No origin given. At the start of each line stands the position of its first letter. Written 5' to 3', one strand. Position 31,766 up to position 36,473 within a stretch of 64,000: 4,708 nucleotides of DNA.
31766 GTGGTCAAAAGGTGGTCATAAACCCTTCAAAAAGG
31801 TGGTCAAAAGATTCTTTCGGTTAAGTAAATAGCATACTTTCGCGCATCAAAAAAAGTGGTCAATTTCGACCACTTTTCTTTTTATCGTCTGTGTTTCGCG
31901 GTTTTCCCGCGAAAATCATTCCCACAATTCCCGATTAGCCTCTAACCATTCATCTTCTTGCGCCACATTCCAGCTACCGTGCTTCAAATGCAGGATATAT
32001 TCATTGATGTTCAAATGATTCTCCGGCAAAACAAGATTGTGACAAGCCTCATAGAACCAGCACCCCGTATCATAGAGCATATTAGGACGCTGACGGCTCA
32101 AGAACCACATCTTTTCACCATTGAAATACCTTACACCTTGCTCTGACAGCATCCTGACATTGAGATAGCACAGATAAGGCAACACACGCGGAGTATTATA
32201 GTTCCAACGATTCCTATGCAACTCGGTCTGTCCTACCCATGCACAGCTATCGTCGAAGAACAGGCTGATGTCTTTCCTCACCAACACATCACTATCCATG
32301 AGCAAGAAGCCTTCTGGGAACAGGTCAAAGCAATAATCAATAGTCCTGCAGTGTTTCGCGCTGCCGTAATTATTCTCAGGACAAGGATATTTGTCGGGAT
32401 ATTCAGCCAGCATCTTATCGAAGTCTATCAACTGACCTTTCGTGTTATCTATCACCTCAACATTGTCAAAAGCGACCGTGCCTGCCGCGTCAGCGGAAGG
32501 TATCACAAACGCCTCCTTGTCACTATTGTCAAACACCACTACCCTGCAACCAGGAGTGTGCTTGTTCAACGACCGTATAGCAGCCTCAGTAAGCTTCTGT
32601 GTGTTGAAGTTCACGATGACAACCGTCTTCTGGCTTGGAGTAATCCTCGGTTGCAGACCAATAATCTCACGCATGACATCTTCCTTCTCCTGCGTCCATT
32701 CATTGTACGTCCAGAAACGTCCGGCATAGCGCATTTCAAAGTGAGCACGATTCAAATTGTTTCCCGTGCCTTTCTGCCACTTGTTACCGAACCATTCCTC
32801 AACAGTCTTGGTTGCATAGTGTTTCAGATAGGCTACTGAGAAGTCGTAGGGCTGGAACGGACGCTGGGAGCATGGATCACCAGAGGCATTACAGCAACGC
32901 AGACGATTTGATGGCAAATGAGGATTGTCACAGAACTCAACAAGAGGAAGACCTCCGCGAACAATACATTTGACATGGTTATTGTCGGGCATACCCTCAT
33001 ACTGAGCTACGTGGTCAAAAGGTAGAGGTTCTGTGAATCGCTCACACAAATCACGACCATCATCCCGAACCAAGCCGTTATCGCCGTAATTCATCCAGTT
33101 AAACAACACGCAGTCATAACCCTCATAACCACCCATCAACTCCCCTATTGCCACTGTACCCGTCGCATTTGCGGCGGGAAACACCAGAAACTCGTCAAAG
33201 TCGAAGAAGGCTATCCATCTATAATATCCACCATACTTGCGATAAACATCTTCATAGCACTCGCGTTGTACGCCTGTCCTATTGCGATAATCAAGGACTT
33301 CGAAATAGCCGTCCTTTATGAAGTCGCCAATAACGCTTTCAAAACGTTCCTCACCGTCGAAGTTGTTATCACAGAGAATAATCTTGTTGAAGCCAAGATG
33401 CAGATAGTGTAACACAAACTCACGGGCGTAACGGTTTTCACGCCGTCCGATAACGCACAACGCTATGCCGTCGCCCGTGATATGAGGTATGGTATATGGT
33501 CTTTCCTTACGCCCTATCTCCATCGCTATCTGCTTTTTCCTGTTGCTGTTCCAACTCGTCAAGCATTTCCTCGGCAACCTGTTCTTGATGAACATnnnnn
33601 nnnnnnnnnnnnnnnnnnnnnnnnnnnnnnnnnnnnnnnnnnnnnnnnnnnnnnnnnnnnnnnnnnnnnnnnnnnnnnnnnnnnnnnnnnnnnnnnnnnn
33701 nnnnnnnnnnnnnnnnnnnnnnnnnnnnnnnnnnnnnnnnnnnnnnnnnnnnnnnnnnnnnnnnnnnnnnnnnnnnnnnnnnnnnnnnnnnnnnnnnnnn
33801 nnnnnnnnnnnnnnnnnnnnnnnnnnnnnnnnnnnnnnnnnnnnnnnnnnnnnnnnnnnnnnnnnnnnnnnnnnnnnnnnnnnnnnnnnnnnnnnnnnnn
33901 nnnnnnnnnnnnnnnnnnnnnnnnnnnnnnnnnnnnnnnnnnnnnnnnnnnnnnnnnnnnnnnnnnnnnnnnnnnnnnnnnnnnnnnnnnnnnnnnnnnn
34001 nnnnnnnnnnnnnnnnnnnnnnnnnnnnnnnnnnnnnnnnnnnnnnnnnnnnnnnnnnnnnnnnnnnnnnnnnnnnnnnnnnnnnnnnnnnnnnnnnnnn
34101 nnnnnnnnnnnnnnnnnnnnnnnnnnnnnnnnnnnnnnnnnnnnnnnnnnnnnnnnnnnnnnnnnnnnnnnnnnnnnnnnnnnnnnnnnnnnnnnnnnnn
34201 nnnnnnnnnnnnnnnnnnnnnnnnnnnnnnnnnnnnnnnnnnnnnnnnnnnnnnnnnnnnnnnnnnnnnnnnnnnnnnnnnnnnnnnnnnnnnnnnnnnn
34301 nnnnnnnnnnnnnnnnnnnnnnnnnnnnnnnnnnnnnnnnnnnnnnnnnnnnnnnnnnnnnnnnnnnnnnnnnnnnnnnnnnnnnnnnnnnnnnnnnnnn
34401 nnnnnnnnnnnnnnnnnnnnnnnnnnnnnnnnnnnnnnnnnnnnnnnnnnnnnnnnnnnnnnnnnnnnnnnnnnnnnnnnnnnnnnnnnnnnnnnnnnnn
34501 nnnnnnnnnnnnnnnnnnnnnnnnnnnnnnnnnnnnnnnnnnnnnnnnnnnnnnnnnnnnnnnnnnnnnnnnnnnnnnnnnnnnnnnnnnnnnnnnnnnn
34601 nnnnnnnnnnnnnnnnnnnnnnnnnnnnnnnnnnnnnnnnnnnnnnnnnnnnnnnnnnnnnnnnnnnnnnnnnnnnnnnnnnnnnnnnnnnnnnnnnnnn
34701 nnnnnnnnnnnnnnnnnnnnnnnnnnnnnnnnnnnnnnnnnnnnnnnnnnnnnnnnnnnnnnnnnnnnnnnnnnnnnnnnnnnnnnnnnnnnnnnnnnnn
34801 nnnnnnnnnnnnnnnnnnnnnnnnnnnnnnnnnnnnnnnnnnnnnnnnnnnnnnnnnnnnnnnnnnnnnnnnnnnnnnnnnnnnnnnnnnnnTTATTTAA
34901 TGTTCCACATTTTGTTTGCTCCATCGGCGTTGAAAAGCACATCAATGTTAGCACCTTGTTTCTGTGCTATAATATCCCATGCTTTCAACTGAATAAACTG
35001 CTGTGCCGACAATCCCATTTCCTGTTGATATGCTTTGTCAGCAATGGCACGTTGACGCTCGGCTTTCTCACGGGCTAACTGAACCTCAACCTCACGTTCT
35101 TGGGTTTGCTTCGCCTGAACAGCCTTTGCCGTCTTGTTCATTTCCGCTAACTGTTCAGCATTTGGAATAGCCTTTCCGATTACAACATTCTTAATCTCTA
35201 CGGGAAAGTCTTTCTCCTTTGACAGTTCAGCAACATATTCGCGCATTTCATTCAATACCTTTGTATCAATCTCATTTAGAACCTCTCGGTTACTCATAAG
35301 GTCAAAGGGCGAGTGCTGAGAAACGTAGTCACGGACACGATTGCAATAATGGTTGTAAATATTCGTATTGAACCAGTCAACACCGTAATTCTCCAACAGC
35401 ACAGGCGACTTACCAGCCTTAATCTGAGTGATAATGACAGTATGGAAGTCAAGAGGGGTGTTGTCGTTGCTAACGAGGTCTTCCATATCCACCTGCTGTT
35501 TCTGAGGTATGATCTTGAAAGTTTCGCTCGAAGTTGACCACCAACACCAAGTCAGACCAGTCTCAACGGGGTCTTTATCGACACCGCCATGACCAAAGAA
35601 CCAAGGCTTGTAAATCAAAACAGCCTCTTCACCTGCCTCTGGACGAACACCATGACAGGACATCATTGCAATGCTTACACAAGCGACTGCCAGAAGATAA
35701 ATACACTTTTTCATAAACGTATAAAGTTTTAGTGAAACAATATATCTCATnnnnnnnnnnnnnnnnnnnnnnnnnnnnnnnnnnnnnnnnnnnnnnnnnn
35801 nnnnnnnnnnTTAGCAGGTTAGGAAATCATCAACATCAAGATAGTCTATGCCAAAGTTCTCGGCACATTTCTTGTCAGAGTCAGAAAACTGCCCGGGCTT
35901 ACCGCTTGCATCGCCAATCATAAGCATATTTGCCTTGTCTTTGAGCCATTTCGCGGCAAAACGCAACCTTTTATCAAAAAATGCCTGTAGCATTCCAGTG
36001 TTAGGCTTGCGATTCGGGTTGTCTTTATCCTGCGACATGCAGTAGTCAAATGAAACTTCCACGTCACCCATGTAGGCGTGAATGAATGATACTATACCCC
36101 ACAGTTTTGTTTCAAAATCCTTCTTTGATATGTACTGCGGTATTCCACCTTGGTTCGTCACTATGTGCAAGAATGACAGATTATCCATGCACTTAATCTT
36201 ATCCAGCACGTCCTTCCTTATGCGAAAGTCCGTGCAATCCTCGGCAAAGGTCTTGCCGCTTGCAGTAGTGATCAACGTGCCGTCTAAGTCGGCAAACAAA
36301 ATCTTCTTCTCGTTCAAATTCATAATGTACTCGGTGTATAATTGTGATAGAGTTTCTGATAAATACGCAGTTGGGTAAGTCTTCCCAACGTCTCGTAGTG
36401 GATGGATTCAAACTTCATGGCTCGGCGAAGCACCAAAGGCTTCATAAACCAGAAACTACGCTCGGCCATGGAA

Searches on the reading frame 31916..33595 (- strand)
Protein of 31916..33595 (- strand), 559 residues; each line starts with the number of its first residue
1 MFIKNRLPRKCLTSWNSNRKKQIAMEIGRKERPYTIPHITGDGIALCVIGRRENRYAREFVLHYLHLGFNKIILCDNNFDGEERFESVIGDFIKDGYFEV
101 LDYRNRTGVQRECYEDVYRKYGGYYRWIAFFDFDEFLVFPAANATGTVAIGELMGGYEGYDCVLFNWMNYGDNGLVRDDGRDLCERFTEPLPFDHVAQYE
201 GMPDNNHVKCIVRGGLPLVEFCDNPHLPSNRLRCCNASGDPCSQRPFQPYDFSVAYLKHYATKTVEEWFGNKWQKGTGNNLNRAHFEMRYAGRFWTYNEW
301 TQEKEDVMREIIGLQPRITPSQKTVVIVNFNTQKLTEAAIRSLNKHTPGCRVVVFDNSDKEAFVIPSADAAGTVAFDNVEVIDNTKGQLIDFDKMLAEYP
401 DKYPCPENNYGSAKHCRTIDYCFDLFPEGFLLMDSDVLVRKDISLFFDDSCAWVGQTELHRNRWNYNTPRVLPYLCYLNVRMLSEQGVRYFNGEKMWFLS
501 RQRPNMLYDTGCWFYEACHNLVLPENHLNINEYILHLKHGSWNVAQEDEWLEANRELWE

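Call 5: search_protein_families(library=phrogs, proteins=[window:31916-33595:-])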
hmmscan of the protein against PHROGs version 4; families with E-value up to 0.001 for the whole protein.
window:31916-33595:- (559 aa): 0 families

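Call 56: search_protein_families(library=pfam, proteins=[window:31916-33595:-], max_evalue=0.01)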
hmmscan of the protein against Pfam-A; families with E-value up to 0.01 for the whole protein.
window:31916-33595:- (559 aa): 2 families
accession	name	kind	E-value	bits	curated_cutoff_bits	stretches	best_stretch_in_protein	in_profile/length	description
PF13704.12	Glyco_tranf_2_4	-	1.1e-07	32.6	27.5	1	52-142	2-89/98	Glycosyl transferase family 2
PF01697.33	Glyco_transf_92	-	1.3e-05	25.4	23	1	58-275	21-225/249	Glycosyltransferase family 92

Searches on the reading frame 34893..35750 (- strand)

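Call 56: search_protein_families(library=pfam, proteins=[window:34893-35750:-], max_evalue=0.01)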
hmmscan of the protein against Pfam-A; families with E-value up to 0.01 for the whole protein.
window:34893-35750:- (285 aa): 1 family
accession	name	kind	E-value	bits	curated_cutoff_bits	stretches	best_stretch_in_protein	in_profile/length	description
PF01145.31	Band_7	-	1.2e-12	48.7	23.6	1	52-222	12-173/176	SPFH domain / Band 7 family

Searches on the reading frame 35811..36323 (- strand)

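Call 56: search_protein_families(library=pfam, proteins=[window:35811-36323:-], max_evalue=0.01)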
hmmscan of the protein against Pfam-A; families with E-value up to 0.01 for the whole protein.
window:35811-36323:- (170 aa): 1 family
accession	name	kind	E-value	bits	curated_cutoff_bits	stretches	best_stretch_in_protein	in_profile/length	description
PF08645.17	PNK3P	-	2.5e-22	79.8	22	1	7-163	1-156/161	Polynucleotide kinase 3 phosphatase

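Call 57: search_protein_families(library=ncbifam, proteins=[window:35811-36323:-], max_evalue=0.01)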
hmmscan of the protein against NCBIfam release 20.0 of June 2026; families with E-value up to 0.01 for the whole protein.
window:35811-36323:- (170 aa): 8 families
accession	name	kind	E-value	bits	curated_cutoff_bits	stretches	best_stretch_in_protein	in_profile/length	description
TIGR01664.1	DNA-3'-Pase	equivalog_domain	3e-17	63.1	107.65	1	5-162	12-160/167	DNA 3'-phosphatase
TIGR01662.1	HAD-SF-IIIA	subfamily_domain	5.9e-12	45.9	44.6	1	7-159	1-133/141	HAD-IIIA family hydrolase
TIGR01663.1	PNK-3'Pase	equivalog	1.2e-11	43.7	502.8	1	6-152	164-302/520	bifunctional polynucleotide phosphatase/kinase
NF003937.0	PRK05446.1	equivalog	2.8e-09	36.5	443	1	5-140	2-132/355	bifunctional histidinol-phosphatase/imidazoleglycerol-phosphate dehydratase HisB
TIGR01261.1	hisB_Nterm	equivalog_domain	2.5e-08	33.6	140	1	6-140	1-130/161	histidinol-phosphatase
TIGR01656.1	Histidinol-ppas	subfamily_domain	4.9e-08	33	84.15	1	8-138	2-127/149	histidinol-phosphate phosphatase domain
NF006506.0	PRK08942.1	equivalog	7.9e-08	32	178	1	6-139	3-129/182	D-glycero-beta-D-manno-heptose 1,7-bisphosphate 7-phosphatase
TIGR00213.1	GmhB_yaeD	subfamily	3.5e-06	26.8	149.6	1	7-120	2-121/176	D-glycero-beta-D-manno-heptose 1,7-bisphosphate 7-phosphatase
